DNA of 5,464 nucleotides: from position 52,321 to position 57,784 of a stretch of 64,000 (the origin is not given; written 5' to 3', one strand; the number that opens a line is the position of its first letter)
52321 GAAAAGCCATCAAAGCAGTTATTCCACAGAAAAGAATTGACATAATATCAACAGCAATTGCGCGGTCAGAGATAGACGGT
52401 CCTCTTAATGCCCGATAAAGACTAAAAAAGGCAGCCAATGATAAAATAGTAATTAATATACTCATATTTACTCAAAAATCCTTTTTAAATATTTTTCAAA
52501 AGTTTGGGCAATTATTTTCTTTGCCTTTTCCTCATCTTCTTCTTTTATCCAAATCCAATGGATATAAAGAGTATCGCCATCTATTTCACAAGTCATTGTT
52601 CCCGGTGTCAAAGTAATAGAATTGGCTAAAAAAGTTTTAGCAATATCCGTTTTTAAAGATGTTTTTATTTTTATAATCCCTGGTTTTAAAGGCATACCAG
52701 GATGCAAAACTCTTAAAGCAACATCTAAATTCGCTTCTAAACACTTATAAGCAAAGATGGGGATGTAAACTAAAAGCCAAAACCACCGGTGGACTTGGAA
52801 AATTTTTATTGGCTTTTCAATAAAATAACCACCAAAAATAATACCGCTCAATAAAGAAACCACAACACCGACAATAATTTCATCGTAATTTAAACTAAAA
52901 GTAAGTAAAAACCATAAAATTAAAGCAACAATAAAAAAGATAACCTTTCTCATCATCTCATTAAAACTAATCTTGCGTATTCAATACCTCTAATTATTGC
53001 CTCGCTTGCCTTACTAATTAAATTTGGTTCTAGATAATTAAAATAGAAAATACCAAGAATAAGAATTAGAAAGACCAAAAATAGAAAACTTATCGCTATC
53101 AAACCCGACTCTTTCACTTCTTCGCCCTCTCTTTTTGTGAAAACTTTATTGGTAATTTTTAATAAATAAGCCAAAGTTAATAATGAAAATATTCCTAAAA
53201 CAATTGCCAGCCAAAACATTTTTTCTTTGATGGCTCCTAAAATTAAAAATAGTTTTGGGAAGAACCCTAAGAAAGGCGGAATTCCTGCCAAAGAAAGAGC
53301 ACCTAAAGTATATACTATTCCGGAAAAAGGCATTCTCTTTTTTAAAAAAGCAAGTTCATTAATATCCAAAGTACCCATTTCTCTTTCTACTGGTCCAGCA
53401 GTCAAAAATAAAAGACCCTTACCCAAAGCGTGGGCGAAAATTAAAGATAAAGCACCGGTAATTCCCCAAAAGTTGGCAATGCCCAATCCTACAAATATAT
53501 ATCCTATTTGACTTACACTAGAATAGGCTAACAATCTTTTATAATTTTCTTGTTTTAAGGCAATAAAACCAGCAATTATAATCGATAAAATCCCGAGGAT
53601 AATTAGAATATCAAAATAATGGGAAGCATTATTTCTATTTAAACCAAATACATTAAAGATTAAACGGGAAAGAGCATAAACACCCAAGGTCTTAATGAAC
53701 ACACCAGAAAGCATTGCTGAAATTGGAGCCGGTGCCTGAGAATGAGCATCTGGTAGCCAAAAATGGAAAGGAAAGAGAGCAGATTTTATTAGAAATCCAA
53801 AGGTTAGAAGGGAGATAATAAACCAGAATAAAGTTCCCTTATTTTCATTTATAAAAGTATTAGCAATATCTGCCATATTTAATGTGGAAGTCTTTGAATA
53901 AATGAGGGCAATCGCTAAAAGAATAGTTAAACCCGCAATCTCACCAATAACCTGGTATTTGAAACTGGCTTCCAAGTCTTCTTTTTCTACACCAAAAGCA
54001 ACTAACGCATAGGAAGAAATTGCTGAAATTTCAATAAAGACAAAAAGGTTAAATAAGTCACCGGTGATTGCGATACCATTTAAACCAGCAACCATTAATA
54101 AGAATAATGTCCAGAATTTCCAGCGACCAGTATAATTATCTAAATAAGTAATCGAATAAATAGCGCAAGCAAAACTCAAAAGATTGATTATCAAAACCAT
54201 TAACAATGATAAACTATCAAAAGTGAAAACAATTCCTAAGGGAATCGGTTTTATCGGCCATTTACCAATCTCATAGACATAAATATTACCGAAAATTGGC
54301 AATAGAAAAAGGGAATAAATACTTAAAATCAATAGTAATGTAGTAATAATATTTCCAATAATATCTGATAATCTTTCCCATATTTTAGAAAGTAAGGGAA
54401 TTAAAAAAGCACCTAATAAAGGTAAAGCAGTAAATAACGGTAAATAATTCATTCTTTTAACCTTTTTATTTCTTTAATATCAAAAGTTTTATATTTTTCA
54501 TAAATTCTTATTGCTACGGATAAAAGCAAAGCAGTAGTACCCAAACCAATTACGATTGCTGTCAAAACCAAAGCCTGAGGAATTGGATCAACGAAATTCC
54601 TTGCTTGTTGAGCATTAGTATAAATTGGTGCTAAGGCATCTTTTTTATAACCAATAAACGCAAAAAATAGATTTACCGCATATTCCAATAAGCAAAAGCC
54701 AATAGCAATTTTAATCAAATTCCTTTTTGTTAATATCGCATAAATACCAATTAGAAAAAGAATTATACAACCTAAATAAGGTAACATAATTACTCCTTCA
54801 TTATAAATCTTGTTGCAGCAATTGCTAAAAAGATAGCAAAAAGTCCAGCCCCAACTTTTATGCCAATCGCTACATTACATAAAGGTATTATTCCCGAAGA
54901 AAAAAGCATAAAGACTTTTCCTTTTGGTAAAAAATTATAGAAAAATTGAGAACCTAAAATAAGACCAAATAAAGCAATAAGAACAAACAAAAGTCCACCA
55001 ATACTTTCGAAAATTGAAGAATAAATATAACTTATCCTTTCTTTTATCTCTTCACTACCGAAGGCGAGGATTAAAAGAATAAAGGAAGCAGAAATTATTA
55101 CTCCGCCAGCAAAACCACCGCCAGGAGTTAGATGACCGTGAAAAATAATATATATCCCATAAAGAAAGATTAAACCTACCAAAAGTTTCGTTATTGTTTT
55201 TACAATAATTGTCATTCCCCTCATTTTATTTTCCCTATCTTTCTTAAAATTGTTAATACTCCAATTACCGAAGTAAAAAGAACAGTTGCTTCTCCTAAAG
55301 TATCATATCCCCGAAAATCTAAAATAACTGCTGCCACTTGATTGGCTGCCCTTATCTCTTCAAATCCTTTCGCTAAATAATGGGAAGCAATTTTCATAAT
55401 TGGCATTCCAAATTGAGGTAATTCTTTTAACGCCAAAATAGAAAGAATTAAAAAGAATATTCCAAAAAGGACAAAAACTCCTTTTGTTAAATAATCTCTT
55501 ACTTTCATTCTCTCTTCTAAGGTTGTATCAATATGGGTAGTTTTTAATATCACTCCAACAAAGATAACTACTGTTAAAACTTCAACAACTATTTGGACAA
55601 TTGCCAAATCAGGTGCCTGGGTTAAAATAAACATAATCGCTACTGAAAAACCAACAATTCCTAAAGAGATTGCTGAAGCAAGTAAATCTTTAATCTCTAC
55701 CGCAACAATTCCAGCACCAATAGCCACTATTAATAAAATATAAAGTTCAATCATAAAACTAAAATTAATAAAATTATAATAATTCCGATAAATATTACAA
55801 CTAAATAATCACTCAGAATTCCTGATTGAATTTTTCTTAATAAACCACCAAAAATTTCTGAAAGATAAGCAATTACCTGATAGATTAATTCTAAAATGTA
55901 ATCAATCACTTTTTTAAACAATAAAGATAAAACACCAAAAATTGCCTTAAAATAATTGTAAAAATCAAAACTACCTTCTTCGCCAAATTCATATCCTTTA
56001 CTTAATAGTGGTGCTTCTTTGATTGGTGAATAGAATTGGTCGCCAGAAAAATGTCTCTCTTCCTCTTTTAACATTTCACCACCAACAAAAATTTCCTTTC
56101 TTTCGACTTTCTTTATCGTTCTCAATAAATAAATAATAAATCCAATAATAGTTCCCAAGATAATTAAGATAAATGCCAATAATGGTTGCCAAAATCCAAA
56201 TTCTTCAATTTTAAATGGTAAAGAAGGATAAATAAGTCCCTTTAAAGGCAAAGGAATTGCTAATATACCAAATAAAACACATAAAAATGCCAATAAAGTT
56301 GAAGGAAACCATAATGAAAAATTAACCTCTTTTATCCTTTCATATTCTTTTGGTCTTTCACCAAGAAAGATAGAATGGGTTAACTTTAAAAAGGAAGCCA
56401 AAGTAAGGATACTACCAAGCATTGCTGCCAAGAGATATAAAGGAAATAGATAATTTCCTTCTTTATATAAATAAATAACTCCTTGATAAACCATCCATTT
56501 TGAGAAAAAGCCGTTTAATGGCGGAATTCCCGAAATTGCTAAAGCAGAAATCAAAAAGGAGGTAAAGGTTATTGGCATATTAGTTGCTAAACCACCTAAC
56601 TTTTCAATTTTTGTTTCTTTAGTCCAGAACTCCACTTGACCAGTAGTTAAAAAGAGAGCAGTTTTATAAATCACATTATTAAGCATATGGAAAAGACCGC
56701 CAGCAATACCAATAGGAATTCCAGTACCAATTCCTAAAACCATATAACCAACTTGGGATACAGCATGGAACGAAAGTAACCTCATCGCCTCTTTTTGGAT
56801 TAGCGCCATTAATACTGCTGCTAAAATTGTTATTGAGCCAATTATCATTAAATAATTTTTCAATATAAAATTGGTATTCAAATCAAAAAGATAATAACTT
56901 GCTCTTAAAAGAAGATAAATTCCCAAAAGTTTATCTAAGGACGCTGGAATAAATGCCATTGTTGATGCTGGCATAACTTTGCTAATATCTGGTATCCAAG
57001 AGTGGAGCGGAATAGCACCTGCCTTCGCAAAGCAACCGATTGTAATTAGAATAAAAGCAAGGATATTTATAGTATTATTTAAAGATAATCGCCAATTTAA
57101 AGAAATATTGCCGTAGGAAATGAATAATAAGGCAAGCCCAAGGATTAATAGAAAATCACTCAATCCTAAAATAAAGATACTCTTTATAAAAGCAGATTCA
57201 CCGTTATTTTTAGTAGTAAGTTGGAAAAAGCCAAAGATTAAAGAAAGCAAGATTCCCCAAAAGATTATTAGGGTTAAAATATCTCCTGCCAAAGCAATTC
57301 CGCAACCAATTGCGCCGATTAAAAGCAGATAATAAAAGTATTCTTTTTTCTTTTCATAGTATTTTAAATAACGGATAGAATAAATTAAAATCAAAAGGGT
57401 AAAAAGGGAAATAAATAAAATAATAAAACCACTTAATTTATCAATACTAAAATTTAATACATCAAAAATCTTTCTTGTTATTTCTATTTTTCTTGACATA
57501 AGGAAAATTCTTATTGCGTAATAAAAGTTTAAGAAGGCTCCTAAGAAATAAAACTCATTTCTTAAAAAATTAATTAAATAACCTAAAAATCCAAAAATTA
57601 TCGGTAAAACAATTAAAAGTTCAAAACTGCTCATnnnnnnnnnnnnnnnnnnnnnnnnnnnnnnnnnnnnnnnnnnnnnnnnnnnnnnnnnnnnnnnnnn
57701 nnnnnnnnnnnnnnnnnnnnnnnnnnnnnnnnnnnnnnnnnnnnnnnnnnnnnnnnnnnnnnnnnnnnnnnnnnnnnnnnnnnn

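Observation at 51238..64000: Membrane-bound group-4 [NiFe] hydrogenase with Mrp antiporter, Mo-enzyme-like and FNR-like subunits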

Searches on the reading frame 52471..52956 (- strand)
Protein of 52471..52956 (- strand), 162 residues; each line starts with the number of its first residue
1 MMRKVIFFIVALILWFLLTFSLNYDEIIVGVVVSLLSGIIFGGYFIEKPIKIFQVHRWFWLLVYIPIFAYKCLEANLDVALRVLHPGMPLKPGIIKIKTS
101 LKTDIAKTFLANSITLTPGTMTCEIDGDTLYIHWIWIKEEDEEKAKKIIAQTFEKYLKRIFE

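Call 6: search_protein_families(library=pfam, proteins=[window:52471-52956:-], max_evalue=0.01)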
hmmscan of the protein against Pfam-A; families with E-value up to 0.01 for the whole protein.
window:52471-52956:- (162 aa): 1 family
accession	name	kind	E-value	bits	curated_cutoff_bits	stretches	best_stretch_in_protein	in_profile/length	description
PF01899.21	MNHE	-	1.6e-41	142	27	1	9-160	2-145/145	Na+/H+ ion antiporter subunit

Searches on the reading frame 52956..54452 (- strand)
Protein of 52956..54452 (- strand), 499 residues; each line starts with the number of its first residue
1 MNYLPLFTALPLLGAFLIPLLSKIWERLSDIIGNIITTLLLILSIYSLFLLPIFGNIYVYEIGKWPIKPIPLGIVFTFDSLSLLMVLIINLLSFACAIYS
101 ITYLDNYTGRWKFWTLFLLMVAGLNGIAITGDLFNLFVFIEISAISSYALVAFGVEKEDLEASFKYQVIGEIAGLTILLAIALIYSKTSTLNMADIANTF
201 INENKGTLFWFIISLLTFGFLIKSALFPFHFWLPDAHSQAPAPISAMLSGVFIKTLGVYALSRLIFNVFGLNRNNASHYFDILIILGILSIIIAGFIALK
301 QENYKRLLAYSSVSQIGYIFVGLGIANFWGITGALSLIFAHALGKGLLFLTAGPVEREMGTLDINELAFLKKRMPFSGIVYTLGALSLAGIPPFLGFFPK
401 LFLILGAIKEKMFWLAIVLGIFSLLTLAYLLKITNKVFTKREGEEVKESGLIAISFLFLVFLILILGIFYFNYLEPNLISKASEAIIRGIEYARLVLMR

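Call 6: search_protein_families(library=pfam, proteins=[window:52956-54452:-], max_evalue=0.01)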
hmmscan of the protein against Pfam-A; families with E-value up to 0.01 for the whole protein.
window:52956-54452:- (499 aa): 3 families
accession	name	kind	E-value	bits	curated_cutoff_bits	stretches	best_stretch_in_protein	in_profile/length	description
PF00361.26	Proton_antipo_M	-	7.5e-68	229.3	21.5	1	131-425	2-293/294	NADH:quinone oxidoreductase/Mrp antiporter, TM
PF10125.14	NADHdeh_related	-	2.4e-08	34.1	27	1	118-230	73-182/218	NADH dehydrogenase I, subunit N related protein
PF00662.26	Proton_antipo_N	-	3e-07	30.7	24.5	1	70-113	7-50/51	NADH-Ubiquinone oxidoreductase (complex I), chain 5 N-terminus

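Call 62: search_solved_structures(query=window:52956-54452:-, max_evalue=1e-40)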
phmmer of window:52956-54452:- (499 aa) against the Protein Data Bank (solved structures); distinct sequences matched with E-value up to 1e-40: 5.
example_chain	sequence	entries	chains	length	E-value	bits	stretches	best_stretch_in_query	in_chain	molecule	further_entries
6cfw_H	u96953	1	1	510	1.7e-78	268.1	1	1-476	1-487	Monovalent cation/H+ antiporter subunit D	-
6u8y_H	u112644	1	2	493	1.8e-69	238.3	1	5-496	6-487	NADH dehydrogenase subunit N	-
7qru_D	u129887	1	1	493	1.5e-61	212.2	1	10-468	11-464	Na+/H+ antiporter subunit D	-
6z16_D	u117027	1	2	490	1.2e-50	176.2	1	6-476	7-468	Multisubunit Na+/H+ antiporter, D subunit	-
7d3u_D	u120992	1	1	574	7.3e-47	163.7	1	4-439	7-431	Monovalent Na+/H+ antiporter subunit D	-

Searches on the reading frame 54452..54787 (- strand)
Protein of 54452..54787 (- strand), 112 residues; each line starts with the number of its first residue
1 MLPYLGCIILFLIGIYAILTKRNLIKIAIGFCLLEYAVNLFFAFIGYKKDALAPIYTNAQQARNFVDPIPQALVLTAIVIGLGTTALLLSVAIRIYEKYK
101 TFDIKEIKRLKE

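Call 6: search_protein_families(library=pfam, proteins=[window:54452-54787:-], max_evalue=0.01)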
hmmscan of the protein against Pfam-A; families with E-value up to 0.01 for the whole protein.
window:54452-54787:- (112 aa): 1 family
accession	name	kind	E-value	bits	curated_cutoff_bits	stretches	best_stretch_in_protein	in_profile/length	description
PF00420.29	Oxidored_q2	-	8.7e-28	96.4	26.1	1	4-111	3-94/95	NADH-ubiquinone/plastoquinone oxidoreductase chain 4L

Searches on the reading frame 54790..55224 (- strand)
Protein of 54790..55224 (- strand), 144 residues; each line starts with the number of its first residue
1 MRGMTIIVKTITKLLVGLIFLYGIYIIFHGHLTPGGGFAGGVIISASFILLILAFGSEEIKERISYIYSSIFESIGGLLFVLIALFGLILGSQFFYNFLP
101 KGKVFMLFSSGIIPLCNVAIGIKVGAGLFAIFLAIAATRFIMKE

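Call 6: search_protein_families(library=pfam, proteins=[window:54790-55224:-], max_evalue=0.01)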
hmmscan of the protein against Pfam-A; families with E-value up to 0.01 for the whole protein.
window:54790-55224:- (144 aa): 1 family
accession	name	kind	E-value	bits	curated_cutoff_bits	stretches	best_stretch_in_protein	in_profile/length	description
PF04039.18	MnhB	-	1.8e-28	99.7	22.5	1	7-128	1-125/127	Domain related to MnhB subunit of Na+/H+ antiporter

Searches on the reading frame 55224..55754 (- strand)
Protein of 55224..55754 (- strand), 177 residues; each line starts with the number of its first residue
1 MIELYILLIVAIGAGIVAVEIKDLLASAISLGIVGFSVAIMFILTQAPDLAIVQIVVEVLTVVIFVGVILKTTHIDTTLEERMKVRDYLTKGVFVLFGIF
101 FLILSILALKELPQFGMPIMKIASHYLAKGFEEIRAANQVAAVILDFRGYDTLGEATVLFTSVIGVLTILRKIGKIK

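Call 5: search_protein_families(library=pfam, proteins=[window:55224-55754:-], max_evalue=0.01)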
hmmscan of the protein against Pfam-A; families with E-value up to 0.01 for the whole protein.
window:55224-55754:- (177 aa): 3 families
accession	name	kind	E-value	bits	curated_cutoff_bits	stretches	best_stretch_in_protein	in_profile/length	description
PF13244.11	MbhD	-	1.1e-15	57.9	27.2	1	10-72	2-65/67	MBH, subunit D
PF20501.3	MbhE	-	8.8e-09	35.8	27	1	121-172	32-83/98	MBH, subunit E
PF00499.25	Oxidored_q3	-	1.7e-05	25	33.2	1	15-125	2-99/146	NADH-ubiquinone/plastoquinone oxidoreductase chain 6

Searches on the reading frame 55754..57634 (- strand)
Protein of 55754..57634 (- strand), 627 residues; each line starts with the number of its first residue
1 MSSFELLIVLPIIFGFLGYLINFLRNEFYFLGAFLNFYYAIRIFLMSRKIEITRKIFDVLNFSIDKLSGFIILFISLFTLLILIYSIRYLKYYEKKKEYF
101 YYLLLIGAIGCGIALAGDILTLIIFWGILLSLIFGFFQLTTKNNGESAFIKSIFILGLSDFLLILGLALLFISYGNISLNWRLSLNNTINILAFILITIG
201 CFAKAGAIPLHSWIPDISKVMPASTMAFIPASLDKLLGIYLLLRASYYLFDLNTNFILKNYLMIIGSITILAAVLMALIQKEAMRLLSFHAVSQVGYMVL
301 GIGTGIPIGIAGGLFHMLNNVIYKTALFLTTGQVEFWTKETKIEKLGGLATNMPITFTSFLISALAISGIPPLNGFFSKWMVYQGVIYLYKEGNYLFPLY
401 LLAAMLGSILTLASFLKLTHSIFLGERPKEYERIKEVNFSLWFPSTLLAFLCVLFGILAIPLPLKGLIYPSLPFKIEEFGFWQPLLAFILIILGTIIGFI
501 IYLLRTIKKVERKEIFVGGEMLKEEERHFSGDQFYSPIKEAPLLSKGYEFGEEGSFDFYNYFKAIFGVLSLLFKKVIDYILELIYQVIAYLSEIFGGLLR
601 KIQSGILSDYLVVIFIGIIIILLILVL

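Call 5: search_protein_families(library=pfam, proteins=[window:55754-57634:-], max_evalue=0.01)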
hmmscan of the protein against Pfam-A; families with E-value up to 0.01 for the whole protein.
window:55754-57634:- (627 aa): 2 families
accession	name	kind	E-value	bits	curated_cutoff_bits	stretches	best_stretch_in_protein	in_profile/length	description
PF00361.26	Proton_antipo_M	-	2.1e-40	139.2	21.5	1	116-387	1-276/294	NADH:quinone oxidoreductase/Mrp antiporter, TM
PF00662.26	Proton_antipo_N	-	8.2e-05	22.9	24.5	1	60-100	11-51/51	NADH-Ubiquinone oxidoreductase (complex I), chain 5 N-terminus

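Call 8: search_protein_families(library=ncbifam, proteins=[window:55754-57634:-], max_evalue=0.01)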
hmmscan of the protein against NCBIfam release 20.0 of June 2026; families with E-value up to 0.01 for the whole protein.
window:55754-57634:- (627 aa): 70 families (the best 25 are shown)
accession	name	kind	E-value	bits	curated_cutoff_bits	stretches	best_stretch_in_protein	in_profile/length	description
NF006419.0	PRK08668.1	equivalog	1.4e-76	258.5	617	1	2-541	2-560/613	NADH dehydrogenase subunit M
NF006240.0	PRK08376.1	subfamily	2.2e-75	254.5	662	1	62-482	86-514/521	putative monovalent cation/H+ antiporter subunit D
NF009310.0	PRK12668.1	equivalog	1.3e-61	209.1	564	1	25-505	24-475/584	Na(+)/H(+) antiporter subunit D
NF005086.0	PRK06521.1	equivalog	1.6e-61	208.6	667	1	58-460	70-493/669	hydrogenase 4 subunit B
NF005141.0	PRK06590.1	equivalog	1.4e-59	202.6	556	1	60-626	75-610/615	NADH-quinone oxidoreductase subunit L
TIGR01974.1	NDH_I_L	subfamily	7.7e-58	196.9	407.5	1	60-625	76-629/630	NADH-quinone oxidoreductase subunit L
NF005097.0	PRK06525.1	equivalog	2.4e-54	184.8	430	1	57-461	67-477/480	hydrogenase 4 subunit D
NF009287.0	PRK12647.1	equivalog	5.5e-51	174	937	1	60-460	70-468/773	putative monovalent cation/H+ antiporter subunit A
NF006418.0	PRK08667.1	equivalog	4.5e-49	167.5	794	1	56-625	65-640/644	hydrogenase membrane subunit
NF009306.0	PRK12663.1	equivalog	9.6e-49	166.5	542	1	61-461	72-469/498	Na+/H+ antiporter subunit D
NF009288.0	PRK12648.1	equivalog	2.7e-48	164.8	1104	1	60-459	70-471/954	monovalent cation/H+ antiporter subunit A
NF005818.0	PRK07691.1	equivalog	1.6e-46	159.3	586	1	61-459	72-469/496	Na+/H+ antiporter subunit D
NF009290.0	PRK12650.1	equivalog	3.4e-46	157.7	980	1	60-458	75-471/966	DUF4040 family protein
NF009289.0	PRK12649.1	equivalog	2.1e-45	155.4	1117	1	50-502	64-533/789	putative monovalent cation/H+ antiporter subunit A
NF009308.0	PRK12665.1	equivalog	4.2e-45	154.3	585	1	63-430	77-445/531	Na+/H+ antiporter subunit D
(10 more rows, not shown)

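Call 60: search_solved_structures(query=window:55754-57634:-, max_evalue=1e-30)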
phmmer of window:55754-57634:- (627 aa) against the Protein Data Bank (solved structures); distinct sequences matched with E-value up to 1e-30: 9.
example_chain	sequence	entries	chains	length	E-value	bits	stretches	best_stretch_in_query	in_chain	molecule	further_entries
6cfw_H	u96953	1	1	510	8.5e-49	170.2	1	62-458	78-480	Monovalent cation/H+ antiporter subunit D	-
6u8y_X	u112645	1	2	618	2.6e-40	142.2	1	3-543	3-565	NADH dehydrogenase subunit M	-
8e9g_L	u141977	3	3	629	1e-35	127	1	62-535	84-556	NADH-quinone oxidoreductase, L subunit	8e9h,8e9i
7qru_D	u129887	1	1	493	2e-35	126.1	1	64-462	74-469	Na+/H+ antiporter subunit D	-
7d3u_D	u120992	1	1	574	2.1e-35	126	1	61-427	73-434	Monovalent Na+/H+ antiporter subunit D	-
7z0s_C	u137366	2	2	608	4.3e-35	125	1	61-503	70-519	Formate hydrogenlyase subunit 3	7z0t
4he8_L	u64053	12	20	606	1e-34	123.7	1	62-478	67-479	NADH-quinone oxidoreductase subunit 12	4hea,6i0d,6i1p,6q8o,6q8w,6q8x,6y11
6u8y_H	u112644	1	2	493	2.2e-34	122.6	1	60-461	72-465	NADH dehydrogenase subunit N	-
6hum_F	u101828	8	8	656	3.6e-32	115.3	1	59-408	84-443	NADH dehydrogenase subunit 5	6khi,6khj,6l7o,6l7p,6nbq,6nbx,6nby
